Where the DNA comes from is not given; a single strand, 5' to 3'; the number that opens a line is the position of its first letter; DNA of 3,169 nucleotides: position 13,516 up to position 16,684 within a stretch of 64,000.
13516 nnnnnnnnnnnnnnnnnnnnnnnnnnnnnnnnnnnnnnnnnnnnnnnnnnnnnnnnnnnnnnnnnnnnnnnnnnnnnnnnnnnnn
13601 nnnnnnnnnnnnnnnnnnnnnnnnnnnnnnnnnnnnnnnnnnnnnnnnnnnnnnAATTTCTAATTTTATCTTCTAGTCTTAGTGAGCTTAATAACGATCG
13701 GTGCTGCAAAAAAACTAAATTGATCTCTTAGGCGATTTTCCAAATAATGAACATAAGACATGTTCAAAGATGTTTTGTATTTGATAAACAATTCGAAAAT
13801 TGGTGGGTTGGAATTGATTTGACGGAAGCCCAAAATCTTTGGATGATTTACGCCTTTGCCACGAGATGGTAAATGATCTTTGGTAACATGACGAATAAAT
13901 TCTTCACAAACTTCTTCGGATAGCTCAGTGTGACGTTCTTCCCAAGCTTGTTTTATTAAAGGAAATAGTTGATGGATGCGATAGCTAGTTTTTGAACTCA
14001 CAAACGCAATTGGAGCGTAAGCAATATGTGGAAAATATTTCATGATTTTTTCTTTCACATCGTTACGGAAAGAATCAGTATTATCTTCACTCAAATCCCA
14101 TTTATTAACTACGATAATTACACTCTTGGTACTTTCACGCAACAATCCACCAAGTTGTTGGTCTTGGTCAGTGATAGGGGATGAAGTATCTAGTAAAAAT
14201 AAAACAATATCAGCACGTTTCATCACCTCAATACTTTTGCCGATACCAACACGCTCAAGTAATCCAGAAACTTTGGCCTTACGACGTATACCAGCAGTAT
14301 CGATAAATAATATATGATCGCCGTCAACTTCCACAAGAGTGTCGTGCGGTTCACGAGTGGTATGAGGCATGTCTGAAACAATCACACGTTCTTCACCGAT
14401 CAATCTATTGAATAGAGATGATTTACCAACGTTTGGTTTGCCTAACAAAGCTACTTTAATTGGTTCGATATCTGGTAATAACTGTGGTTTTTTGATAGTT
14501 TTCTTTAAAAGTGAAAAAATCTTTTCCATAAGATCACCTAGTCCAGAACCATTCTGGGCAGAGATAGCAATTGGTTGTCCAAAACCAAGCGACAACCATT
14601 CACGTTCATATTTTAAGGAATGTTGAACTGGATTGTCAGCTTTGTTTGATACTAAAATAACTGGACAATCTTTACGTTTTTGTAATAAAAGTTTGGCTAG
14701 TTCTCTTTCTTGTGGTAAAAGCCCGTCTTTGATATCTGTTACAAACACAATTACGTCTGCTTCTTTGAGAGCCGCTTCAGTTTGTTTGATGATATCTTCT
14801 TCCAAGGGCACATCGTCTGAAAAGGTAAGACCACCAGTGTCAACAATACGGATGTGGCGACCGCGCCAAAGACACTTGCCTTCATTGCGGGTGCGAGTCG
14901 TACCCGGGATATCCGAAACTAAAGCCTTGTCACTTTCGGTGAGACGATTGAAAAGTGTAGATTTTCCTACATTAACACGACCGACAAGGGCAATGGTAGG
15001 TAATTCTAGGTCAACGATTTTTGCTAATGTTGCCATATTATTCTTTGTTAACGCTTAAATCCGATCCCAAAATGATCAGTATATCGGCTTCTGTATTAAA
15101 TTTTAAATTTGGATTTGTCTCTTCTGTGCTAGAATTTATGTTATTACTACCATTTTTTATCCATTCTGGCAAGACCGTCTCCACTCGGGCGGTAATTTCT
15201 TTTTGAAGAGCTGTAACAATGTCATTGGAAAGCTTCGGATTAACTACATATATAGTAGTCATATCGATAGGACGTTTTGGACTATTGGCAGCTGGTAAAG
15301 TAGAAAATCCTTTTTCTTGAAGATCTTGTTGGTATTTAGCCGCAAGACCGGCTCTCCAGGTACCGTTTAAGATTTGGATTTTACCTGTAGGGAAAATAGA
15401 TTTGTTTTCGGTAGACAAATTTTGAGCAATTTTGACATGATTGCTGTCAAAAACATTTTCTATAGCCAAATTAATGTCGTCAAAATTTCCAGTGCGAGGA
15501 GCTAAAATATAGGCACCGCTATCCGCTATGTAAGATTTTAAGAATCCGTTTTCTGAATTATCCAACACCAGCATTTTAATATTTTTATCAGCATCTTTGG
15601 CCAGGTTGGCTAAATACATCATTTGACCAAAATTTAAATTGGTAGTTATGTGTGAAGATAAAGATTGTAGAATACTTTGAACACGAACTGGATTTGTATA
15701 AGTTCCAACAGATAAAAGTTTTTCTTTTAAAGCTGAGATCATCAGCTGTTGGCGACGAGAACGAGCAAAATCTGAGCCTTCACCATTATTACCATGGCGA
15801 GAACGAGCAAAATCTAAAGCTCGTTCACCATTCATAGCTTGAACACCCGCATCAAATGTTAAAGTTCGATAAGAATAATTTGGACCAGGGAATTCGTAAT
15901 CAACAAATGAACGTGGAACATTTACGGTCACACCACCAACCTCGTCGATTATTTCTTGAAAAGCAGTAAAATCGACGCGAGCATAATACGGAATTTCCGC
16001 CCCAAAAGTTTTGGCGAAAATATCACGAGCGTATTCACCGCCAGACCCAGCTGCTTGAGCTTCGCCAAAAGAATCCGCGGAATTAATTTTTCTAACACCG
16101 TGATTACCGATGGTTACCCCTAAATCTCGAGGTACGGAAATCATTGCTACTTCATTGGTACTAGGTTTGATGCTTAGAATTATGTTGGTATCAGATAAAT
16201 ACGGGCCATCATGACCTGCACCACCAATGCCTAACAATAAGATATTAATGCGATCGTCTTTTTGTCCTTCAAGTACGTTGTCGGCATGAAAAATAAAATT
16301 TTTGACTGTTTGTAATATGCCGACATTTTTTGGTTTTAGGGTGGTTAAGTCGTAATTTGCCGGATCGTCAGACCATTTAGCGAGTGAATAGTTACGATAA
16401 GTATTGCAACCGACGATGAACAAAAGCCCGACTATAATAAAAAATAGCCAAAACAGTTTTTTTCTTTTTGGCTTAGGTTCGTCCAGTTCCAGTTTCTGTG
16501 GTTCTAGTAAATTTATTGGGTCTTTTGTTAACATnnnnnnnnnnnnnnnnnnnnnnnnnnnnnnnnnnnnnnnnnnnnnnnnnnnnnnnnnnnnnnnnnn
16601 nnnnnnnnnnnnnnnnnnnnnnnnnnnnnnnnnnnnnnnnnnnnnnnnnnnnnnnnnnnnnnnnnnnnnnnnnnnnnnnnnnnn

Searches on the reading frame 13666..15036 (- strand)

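Call 33: search_protein_families(library=pfam, proteins=[window:13666-15036:-], max_evalue=0.001)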
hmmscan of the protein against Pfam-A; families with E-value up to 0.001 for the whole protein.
window:13666-15036:- (456 aa): 16 families
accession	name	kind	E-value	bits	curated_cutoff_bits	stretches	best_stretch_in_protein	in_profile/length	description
PF01926.29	MMR_HSR1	-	2.2e-60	202.2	21.9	2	194-312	1-113/113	50S ribosome-binding GTPase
PF02421.24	FeoB_N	-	7.5e-30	103.9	27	2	14-173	2-156/156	Ferrous iron transport protein B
PF00009.33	GTP_EFTU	-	2.2e-22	80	26.5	2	13-177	4-186/188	Elongation factor Tu GTP binding domain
PF04548.22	AIG1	-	3e-15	56.5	27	2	14-115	2-105/212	AIG1 family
PF00350.29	Dynamin_N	-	3.1e-15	57.1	27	0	195-230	1-35/168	Dynamin family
PF03193.22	RsgA_GTPase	-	1.1e-13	51.8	30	1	180-251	94-169/174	RsgA GTPase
PF14714.11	KH_dom-like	-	1e-12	48.6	27.3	1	378-450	8-79/81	KH-domain-like of EngA bacterial GTPase enzymes, C-terminal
PF00071.28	Ras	-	3.2e-09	37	21.6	0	194-361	1-156/162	Ras family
PF08477.19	Roc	-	1.4e-08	35.4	27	0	194-216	1-23/119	Ras of Complex, Roc, domain of DAPkinase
PF00025.27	Arf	-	1.1e-06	28.6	22.3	0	15-150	17-142/174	ADP-ribosylation factor family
PF16897.10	MMR_HSR1_Xtn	-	5.2e-06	26.8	35.2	1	68-177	2-104/106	C-terminal region of MMR_HSR1 domain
PF00625.27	Guanylate_kin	-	1.1e-05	25.6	25.2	0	195-262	5-71/182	Guanylate kinase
PF10662.15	PduV-EutP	-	1.5e-05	25.2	21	0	91-172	62-140/143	Ethanolamine utilisation - propanediol utilisation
PF09439.16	SRPRB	-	0.00043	20.1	25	0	13-101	4-81/178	Signal recognition particle receptor beta subunit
PF00005.33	ABC_tran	-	0.00048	21.2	25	0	14-38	13-37/137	ABC transporter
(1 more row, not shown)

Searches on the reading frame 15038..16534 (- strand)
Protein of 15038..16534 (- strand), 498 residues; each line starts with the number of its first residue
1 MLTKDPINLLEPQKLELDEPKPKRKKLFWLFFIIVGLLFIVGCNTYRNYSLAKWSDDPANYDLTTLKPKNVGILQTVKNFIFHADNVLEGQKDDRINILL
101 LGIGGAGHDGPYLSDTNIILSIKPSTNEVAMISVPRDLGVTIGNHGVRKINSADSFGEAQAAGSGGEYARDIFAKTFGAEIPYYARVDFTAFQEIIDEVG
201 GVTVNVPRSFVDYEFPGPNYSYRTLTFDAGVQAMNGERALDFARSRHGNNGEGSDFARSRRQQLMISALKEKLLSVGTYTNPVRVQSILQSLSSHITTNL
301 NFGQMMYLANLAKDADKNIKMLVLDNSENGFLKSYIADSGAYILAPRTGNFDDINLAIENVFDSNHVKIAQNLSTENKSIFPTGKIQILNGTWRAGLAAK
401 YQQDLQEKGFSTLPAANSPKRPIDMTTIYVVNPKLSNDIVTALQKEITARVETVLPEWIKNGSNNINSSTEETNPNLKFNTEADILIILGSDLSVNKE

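Call 33: search_protein_families(library=pfam, proteins=[window:15038-16534:-], max_evalue=0.001)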
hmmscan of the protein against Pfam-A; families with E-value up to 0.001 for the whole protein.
window:15038-16534:- (498 aa): 2 families
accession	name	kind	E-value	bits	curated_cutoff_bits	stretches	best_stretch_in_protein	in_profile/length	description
PF03816.19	LytR_cpsA_psr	-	2.7e-36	125.4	24.6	1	114-274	2-149/150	LytR_cpsA_psr family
PF13399.11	LytR_C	-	9.6e-08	33.3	22.2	1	385-434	3-52/86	LytR cell envelope-related transcriptional attenuator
